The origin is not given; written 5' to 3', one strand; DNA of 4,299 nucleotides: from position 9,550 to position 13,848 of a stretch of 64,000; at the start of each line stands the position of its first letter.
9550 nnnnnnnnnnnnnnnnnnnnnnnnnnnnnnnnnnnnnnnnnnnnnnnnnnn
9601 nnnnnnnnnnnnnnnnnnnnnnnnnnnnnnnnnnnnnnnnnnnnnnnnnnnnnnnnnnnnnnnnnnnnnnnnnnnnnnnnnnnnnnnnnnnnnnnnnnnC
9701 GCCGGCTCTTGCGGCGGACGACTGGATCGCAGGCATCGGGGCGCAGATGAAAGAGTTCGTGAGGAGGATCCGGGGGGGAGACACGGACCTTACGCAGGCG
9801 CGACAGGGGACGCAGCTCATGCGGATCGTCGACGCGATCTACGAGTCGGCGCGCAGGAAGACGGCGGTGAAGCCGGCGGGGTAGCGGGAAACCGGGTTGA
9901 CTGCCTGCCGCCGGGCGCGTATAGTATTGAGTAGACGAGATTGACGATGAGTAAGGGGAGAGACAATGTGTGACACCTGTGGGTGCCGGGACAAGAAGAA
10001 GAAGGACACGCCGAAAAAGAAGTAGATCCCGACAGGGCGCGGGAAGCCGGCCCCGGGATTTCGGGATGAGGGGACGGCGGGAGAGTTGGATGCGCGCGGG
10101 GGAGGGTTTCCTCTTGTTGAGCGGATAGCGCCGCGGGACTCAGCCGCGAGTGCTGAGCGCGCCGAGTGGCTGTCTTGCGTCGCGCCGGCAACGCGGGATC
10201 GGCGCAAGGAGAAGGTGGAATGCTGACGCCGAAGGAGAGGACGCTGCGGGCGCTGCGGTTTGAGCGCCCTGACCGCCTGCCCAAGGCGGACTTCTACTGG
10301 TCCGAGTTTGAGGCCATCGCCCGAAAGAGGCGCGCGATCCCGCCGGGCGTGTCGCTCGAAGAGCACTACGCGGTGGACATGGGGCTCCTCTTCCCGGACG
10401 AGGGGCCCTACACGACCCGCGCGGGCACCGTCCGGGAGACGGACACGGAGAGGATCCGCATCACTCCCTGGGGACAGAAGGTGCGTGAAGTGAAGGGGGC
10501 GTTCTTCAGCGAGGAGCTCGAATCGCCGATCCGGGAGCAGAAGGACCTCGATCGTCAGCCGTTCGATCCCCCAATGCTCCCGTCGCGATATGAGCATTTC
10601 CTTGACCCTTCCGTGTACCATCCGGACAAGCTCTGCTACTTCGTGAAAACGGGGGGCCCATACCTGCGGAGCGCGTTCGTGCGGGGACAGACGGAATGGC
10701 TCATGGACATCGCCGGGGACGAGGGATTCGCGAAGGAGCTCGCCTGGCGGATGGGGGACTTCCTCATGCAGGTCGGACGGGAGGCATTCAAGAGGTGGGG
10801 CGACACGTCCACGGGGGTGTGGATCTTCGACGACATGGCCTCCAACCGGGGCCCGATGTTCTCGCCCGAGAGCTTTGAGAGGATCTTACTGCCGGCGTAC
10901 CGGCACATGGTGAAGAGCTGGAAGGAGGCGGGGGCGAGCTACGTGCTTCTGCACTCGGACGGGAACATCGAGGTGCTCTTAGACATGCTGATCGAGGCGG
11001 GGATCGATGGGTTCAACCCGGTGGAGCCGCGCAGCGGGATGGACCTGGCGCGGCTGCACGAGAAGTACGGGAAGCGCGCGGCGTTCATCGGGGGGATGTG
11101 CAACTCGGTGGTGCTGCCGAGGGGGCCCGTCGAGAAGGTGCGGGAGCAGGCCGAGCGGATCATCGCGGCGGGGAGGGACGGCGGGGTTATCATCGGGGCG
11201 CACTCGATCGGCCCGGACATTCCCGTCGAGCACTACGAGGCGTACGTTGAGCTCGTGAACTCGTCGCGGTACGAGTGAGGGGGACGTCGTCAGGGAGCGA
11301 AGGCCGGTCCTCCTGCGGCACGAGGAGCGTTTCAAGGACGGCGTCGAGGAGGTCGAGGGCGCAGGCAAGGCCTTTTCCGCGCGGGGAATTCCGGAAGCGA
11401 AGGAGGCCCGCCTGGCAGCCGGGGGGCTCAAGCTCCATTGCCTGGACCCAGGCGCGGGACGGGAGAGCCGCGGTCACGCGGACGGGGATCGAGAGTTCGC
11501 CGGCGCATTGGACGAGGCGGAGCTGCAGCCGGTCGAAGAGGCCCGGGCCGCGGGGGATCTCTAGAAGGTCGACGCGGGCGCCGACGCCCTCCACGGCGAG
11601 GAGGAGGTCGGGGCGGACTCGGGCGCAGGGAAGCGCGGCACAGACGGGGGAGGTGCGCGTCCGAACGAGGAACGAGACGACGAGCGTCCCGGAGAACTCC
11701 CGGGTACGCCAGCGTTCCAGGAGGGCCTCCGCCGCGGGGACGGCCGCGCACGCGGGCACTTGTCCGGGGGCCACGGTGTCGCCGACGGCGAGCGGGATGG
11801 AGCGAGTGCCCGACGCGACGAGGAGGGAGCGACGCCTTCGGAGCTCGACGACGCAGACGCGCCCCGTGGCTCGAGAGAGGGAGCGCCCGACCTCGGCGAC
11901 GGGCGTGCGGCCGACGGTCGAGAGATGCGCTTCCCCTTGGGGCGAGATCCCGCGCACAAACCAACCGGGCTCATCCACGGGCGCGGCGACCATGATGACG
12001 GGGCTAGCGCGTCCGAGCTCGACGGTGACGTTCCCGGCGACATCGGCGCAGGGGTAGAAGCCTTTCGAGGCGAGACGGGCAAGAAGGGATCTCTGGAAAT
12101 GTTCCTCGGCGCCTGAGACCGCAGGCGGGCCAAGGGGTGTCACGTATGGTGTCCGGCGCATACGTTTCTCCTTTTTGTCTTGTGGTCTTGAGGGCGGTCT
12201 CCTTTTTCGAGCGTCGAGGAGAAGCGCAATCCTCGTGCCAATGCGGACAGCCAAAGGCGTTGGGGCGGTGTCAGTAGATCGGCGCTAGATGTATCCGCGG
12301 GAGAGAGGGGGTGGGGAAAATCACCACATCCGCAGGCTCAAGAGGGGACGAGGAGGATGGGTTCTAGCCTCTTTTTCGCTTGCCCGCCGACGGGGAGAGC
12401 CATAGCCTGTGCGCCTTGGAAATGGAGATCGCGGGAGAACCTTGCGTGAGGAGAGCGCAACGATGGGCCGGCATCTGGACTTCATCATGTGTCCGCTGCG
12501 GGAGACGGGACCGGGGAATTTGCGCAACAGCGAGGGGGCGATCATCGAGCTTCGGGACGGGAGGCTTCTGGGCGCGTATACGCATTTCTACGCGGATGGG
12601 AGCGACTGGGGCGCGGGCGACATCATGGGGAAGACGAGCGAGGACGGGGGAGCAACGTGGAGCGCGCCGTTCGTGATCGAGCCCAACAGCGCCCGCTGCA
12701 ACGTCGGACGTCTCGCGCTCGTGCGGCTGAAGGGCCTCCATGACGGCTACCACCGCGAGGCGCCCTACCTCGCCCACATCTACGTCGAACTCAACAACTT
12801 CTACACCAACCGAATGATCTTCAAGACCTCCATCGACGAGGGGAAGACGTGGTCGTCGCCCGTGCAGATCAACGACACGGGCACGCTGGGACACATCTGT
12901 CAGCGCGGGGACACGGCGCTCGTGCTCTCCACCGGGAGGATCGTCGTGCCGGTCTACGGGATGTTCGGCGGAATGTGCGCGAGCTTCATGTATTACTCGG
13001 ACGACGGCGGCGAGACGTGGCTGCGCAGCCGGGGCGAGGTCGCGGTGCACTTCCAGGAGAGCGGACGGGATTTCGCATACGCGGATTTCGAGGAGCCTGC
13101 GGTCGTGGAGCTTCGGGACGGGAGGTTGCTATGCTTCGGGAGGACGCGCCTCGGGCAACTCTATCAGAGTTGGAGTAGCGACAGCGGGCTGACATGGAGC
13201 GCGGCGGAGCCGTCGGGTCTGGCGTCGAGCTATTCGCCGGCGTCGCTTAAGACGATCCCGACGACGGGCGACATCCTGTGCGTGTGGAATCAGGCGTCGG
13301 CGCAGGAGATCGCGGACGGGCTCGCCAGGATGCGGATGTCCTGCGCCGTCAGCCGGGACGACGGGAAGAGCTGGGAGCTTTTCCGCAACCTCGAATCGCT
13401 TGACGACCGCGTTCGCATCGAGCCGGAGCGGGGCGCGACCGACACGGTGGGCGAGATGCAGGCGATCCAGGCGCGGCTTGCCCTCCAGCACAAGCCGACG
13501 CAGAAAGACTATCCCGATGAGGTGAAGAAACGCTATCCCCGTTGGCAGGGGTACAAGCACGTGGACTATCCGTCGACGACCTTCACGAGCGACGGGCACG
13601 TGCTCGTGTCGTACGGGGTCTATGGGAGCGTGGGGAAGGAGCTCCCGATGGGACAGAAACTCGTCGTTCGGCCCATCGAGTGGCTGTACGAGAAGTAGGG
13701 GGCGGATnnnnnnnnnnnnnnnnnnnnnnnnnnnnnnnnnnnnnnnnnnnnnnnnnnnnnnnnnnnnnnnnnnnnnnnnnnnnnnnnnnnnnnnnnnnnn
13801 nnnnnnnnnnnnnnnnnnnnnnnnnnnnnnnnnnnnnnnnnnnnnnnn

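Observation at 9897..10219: Consensus promoter driving a 19-aa Cys/Lys-rich micro-ORF and a ~190-nt leader ahead of a URO-D-family gene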

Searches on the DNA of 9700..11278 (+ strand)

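Call 3: search_rna_families(source=window, start=9700, end=10400, threshold=evalue, max_evalue=10, show_alignments=3)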
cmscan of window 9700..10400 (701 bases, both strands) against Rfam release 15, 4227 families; matches with E-value up to 10: 0.
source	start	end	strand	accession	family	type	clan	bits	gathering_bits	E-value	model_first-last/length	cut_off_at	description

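Call 25: search_rna_families(sources=[L001, L005, L007, L009, L010], threshold=evalue, max_evalue=1)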
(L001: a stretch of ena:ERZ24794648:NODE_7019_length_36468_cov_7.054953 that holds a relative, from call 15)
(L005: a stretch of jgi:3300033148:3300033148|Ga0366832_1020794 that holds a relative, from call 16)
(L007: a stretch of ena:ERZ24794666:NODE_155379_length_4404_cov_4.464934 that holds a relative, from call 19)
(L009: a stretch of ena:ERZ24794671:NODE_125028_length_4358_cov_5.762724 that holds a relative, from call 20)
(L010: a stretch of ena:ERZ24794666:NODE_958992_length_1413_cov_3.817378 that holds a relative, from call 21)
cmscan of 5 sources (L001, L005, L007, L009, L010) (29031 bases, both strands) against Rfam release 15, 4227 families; matches with E-value up to 1: 0.
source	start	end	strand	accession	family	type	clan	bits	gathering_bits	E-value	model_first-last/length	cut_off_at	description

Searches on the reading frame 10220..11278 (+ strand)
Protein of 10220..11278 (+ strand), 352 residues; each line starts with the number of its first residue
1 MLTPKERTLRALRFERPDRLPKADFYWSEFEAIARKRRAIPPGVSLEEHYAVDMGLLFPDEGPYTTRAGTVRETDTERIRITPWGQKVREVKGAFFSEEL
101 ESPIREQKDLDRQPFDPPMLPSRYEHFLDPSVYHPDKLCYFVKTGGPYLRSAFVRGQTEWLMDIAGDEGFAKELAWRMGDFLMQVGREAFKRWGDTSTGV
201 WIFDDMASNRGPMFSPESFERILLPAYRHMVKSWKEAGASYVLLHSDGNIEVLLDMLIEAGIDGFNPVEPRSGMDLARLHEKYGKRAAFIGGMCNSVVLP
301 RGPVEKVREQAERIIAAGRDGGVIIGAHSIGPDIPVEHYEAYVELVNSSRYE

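Call 6: search_protein_families(library=pfam, proteins=[window:10220-11278:+])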
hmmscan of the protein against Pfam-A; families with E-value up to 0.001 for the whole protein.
window:10220-11278:+ (352 aa): 1 family
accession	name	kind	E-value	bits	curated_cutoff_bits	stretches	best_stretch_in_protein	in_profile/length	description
PF01208.23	URO-D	-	4.6e-16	59.2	23.9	1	141-347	140-344/346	Uroporphyrinogen decarboxylase (URO-D)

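Call 10: find_encoding_contigs(protein=window:10220-11278:+, flank=6000, max_places=10)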
Protein window:10220-11278:+ (352 aa): no gene with exactly this product is on record in the collection.

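Call 12: find_homologous_proteins(query=window:10220-11278:+, max_evalue=1e-30)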
Query window:10220-11278:+ (352 aa): 777 proteins with E <= 1e-30 among 4372 candidates; the best 120 are listed.
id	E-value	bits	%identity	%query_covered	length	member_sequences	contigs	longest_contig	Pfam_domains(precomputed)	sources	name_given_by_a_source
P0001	8.9e-241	816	100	100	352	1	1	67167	PF01208.24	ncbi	ncbi:MAG: uroporphyrinogen decarboxylase family protein [Planctomycetota bacterium]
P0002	4.8e-178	610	73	100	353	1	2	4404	PF01208.24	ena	-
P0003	2.4e-176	604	74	100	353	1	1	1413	PF01208.24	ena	-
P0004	6.2e-167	574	71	100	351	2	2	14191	PF01208.24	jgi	-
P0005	1.9e-166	572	70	99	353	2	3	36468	PF01208.24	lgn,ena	-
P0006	2.1e-165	568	70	99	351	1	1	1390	PF01208.24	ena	-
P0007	3.5e-164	564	68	100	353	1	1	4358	PF01208.24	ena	-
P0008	5.5e-119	416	53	98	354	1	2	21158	PF01208.24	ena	-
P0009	1.3e-116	408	54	98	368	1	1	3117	PF01208.24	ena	-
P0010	4.1e-116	406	54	98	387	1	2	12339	PF01208.24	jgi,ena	-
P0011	1.5e-114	401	51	99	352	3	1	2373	PF01208.24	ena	-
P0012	4.9e-114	399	53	97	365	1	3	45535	PF01208.24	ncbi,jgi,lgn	-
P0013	1.0e-113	398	51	98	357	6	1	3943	PF01208.24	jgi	-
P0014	1.7e-113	398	50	99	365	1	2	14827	PF01208.24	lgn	-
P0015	3.2e-113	397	50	99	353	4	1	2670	PF01208.24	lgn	-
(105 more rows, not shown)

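Call 13: search_protein_families(library=ncbifam, proteins=[window:10220-11278:+], max_evalue=1)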
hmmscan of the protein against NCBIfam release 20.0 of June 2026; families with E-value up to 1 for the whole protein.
window:10220-11278:+ (352 aa): 4 families
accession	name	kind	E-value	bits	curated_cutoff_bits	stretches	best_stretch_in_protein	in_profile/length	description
TIGR01463.1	mtaA_cmuA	subfamily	7.3e-16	58.3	235.4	1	145-350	145-339/340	MtaA/CmuA family methyltransferase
NF004889.0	PRK06252.1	subfamily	9.6e-15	54.4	244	1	146-350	147-337/340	methylcobalamin:coenzyme M methyltransferase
NF040654.1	MtaA_Meth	equivalog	7e-10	38.3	400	1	200-344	196-330/337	methylcobamide:CoM methyltransferase MtaA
NF041608.1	methylcob_mtaseMtbA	equivalog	1.8e-09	37.2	600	1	146-351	147-339/339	methylcobamide:CoM methyltransferase MtbA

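Call 15: find_encoding_contigs(protein=P0005, flank=5000, max_places=4)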
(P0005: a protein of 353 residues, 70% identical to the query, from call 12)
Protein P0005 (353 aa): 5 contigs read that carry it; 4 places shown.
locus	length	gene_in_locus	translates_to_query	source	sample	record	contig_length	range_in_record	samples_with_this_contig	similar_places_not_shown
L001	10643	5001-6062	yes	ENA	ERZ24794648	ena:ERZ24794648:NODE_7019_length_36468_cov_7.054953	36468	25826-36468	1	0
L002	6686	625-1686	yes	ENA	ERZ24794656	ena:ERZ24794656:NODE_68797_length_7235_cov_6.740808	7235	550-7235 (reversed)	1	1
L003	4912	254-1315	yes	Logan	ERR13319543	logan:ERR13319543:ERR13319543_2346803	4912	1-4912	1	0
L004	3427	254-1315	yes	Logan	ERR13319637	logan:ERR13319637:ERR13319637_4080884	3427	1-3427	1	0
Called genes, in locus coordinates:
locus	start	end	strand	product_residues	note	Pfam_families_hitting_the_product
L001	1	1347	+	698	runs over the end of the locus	PF17092:PCB_OB (faint), PF00575:S1 (weak), PF21710:Spt6_S1 (faint), PF13509:S1_2 (faint), PF00575:S1, PF23459:S1_RRP5, PF00575:S1, PF23459:S1_RRP5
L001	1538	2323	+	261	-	PF04542:Sigma70_r2, PF04539:Sigma70_r3, PF04545:Sigma70_r4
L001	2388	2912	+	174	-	PF00156:Pribosyltran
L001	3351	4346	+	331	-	PF01408:GFO_IDH_MocA, PF02894:GFO_IDH_MocA_C, PF22725:GFO_IDH_MocA_C3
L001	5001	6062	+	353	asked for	PF01208:URO-D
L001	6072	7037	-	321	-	-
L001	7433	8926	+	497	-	-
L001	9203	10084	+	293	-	PF07596:SBP_bac_10 (faint)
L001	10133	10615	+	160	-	-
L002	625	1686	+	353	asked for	PF01208:URO-D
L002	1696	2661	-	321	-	-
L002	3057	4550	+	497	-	-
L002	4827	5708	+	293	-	PF07596:SBP_bac_10 (faint)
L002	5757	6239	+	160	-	-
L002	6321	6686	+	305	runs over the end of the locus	?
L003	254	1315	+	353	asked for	PF01208:URO-D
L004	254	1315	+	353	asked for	PF01208:URO-D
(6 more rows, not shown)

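Call 16: find_encoding_contigs(protein=P0004, flank=5000, max_places=4)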
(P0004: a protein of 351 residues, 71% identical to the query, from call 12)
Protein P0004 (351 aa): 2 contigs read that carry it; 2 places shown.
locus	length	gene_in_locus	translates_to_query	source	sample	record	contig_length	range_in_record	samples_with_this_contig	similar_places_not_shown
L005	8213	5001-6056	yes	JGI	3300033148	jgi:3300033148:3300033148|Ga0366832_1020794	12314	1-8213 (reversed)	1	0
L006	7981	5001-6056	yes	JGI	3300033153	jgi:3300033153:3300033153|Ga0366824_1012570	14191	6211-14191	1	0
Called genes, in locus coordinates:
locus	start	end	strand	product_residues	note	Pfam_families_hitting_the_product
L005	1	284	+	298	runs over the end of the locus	PF02401:LYTB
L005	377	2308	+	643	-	PF17092:PCB_OB (faint), PF13509:S1_2 (faint), PF00575:S1, PF21710:Spt6_S1 (faint), PF00575:S1, PF23459:S1_RRP5, PF00575:S1, PF23459:S1_RRP5 (weak)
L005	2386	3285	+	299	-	PF00140:Sigma70_r1_2, PF04542:Sigma70_r2, PF04539:Sigma70_r3, PF04545:Sigma70_r4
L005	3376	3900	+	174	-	PF00156:Pribosyltran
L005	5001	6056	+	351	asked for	PF01208:URO-D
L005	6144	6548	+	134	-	-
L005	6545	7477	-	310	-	-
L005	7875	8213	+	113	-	?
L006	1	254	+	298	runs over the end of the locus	PF02401:LYTB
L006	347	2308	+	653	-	PF17092:PCB_OB (faint), PF13509:S1_2 (faint), PF00575:S1, PF21710:Spt6_S1 (faint), PF00575:S1, PF23459:S1_RRP5, PF00575:S1, PF23459:S1_RRP5 (weak)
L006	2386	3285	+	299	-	PF00140:Sigma70_r1_2, PF04542:Sigma70_r2, PF04539:Sigma70_r3, PF04545:Sigma70_r4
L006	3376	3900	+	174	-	PF00156:Pribosyltran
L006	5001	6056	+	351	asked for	PF01208:URO-D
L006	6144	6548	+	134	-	-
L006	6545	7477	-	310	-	-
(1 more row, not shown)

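Call 19: find_encoding_contigs(protein=P0002, flank=5000, max_places=4)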
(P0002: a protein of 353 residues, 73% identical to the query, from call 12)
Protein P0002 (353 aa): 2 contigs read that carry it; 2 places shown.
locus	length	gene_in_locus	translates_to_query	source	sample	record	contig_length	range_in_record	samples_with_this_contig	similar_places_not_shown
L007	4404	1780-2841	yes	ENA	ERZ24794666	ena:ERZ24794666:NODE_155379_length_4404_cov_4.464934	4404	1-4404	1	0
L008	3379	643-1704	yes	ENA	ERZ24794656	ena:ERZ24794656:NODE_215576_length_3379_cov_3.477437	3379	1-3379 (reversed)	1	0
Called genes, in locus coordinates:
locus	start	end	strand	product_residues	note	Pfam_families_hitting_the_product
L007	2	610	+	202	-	?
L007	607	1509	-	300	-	PF04072:LCM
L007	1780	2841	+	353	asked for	PF01208:URO-D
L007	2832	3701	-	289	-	-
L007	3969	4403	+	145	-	?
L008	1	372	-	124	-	?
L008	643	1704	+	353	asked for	PF01208:URO-D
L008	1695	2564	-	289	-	-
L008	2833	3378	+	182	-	?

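Call 20: find_encoding_contigs(protein=P0007, flank=5000, max_places=4)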
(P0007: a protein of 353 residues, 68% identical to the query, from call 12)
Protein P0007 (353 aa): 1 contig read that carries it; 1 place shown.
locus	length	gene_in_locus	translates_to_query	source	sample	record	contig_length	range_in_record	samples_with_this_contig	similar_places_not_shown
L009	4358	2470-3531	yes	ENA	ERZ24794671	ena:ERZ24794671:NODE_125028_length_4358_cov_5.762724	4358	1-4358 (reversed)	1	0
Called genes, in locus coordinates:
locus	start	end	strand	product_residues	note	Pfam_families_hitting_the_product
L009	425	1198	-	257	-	PF01261:AP_endonuc_2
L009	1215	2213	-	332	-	PF08240:ADH_N, PF00107:ADH_zinc_N, PF13602:ADH_zinc_N_2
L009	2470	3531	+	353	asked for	PF01208:URO-D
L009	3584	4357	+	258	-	?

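Call 21: find_encoding_contigs(protein=P0003, flank=5000, max_places=4)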
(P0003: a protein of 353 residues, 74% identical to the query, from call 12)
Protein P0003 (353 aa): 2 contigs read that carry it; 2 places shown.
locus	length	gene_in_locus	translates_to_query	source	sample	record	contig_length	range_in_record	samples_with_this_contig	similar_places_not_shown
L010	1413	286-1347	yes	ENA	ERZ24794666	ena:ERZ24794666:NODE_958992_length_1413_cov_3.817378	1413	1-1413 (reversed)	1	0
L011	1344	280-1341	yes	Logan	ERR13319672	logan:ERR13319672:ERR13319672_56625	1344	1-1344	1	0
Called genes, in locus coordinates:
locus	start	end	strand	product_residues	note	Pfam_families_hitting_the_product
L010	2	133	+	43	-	?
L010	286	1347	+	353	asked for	PF01208:URO-D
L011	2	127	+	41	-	?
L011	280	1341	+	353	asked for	PF01208:URO-D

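Call 22: find_encoding_contigs(protein=P0006, flank=5000, max_places=4)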
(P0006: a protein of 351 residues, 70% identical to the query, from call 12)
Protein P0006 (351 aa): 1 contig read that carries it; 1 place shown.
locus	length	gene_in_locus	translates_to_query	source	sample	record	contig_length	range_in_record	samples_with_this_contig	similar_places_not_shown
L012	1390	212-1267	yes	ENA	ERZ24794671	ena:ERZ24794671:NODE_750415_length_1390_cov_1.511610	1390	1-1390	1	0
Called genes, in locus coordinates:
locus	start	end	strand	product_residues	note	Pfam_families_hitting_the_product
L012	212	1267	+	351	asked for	PF01208:URO-D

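Call 27: find_related_loci(query=window:10220-11278:+, collection=genome_contigs, flank=3000)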
Query window:10220-11278:+ (352 aa) in genome_contigs; peptide patterns used: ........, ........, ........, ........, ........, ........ (x = any residue, [..] = any of these).
79 stretches matched a pattern; 22 encode a relative of the query (tblastn E <= 1e-3); 22 distinct loci.
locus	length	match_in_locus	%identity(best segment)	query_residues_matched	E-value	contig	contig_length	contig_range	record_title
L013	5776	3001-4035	46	2-346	2e-105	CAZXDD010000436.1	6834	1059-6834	MAG TPA_asm: uncultured Armatimonadia bacterium isolate binchicken_co43_19 genome assembly, contig: NODE_19405_length_68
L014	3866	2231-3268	46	2-347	3e-105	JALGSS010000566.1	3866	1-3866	MAG: Candidatus Zipacnadia bacterium isolate AB_3033_Bin_153 AB_3033_Bin_153_scaffold_48674, whole genome shotgun sequen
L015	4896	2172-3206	45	2-346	4e-104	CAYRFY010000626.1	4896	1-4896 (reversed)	MAG TPA_asm: uncultured Armatimonadia bacterium isolate binchicken_co39_10 genome assembly, contig: NODE_35924_length_48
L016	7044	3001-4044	46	2-349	9e-104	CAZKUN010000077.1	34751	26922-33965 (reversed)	MAG TPA_asm: uncultured Armatimonadia bacterium isolate SRP308112_co1_172 genome assembly, contig: NODE_1514_length_3475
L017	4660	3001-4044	46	2-349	5e-102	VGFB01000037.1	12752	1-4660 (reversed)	MAG: Armatimonadetes bacterium isolate K_DeepCast_150m_m2_147 K_DeepCast_150m_m2_147_Ga0194126_10009732, whole genome sh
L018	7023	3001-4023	47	10-349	3e-97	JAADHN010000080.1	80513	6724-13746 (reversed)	MAG: Kiritimatiellota bacterium isolate M_MetaBat.195 contig-127_2539, whole genome shotgun sequence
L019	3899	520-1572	42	2-347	9e-94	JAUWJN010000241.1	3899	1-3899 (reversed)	MAG: bacterium isolate CSMAG_2321 CSMAG_2321_k127_11579438_length_3899_cov_22.3807, whole genome shotgun sequence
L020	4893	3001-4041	41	2-344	2e-90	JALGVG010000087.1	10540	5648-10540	MAG: Candidatus Zipacnadia bacterium isolate Meg22_810_Bin_187 Meg22_810_Bin_187_scaffold_22519, whole genome shotgun se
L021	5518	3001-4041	41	2-344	2e-90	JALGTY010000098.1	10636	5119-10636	MAG: Candidatus Zipacnadia bacterium isolate Meg22_1012_Bin_300 Meg22_1012_Bin_300_scaffold_20698, whole genome shotgun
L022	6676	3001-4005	43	2-336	1e-90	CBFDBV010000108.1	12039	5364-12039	MAG TPA_asm: uncultured bacterium isolate SRR26215678_binner123_Refined_74 genome assembly, contig: ERZ25073496.5724, wh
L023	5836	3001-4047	40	2-350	3e-90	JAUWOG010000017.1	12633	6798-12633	MAG: Armatimonadota bacterium isolate CSMAG_2444 CSMAG_2444_k141_316750_length_12633_cov_6.0000, whole genome shotgun se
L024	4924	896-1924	41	2-344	9e-89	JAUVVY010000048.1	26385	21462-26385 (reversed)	MAG: bacterium isolate CSMAG_1176 CSMAG_1176_k127_2398921_length_26385_cov_33.0122, whole genome shotgun sequence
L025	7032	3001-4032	41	2-346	9e-86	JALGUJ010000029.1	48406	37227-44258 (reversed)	MAG: Candidatus Zipacnadia bacterium isolate Meg22_1214_Bin_167 Meg22_1214_Bin_167_scaffold_1654, whole genome shotgun s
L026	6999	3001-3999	43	10-340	1e-85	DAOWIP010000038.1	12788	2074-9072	MAG TPA_asm: Sedimentisphaerales bacterium isolate CSMAG_2046 CSMAG_2046_k141_655647_length_12788_cov_14.0000, whole gen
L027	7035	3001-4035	41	2-347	6e-85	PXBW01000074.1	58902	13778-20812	MAG: candidate division WS1 bacterium isolate T3Sed10_264 T3-Sed10-C398, whole genome shotgun sequence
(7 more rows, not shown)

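Call 28: find_related_loci(query=window:10220-11278:+, collection=metagenome_contigs, flank=3000)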
Query window:10220-11278:+ (352 aa) in metagenome_contigs; peptide patterns used: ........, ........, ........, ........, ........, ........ (x = any residue, [..] = any of these).
106 stretches matched a pattern; 19 encode a relative of the query (tblastn E <= 1e-3); 19 distinct loci.
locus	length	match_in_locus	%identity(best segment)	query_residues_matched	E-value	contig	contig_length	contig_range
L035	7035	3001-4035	46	2-346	2e-105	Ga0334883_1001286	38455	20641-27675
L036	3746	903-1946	46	2-349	3e-105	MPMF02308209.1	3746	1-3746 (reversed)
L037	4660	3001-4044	46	2-349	3e-102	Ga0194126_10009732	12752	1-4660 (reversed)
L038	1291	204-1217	45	10-346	6e-104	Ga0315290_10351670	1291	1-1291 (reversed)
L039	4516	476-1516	43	2-348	8e-96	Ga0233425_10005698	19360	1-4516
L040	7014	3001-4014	44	10-346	2e-95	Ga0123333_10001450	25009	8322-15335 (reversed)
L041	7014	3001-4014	44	10-346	2e-95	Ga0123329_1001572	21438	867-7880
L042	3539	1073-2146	44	2-348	5e-96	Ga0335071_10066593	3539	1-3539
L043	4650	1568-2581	46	2-342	1e-94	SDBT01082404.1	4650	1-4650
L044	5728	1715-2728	46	2-342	7e-94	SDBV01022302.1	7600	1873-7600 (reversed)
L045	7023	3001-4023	41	10-348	5e-89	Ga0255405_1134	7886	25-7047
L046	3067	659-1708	42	2-347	3e-90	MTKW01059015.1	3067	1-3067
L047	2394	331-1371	41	2-344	4e-90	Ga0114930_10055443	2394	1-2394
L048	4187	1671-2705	43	2-346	5e-86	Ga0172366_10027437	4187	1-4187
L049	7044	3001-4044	46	2-349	2e-103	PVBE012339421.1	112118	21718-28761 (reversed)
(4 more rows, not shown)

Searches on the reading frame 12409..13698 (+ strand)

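Call 6: search_protein_families(library=pfam, proteins=[window:12409-13698:+])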
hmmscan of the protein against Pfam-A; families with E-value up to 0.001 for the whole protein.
window:12409-13698:+ (429 aa): 4 families
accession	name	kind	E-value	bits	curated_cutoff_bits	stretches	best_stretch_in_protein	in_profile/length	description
PF13088.12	BNR_2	-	1.2e-31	110.5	31.4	1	60-398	6-275/277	BNR repeat-like domain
PF02012.26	BNR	-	2.5e-08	33.1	27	0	195-204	1-10/12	BNR/Asp-box repeat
PF24316.1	Tli3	-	7.7e-06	26.7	27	0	178-209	65-103/129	T6SS Tli3 immunity protein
PF13859.12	BNR_3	-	1.1e-05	25.4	27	1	133-265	87-212/308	BNR repeat-like domain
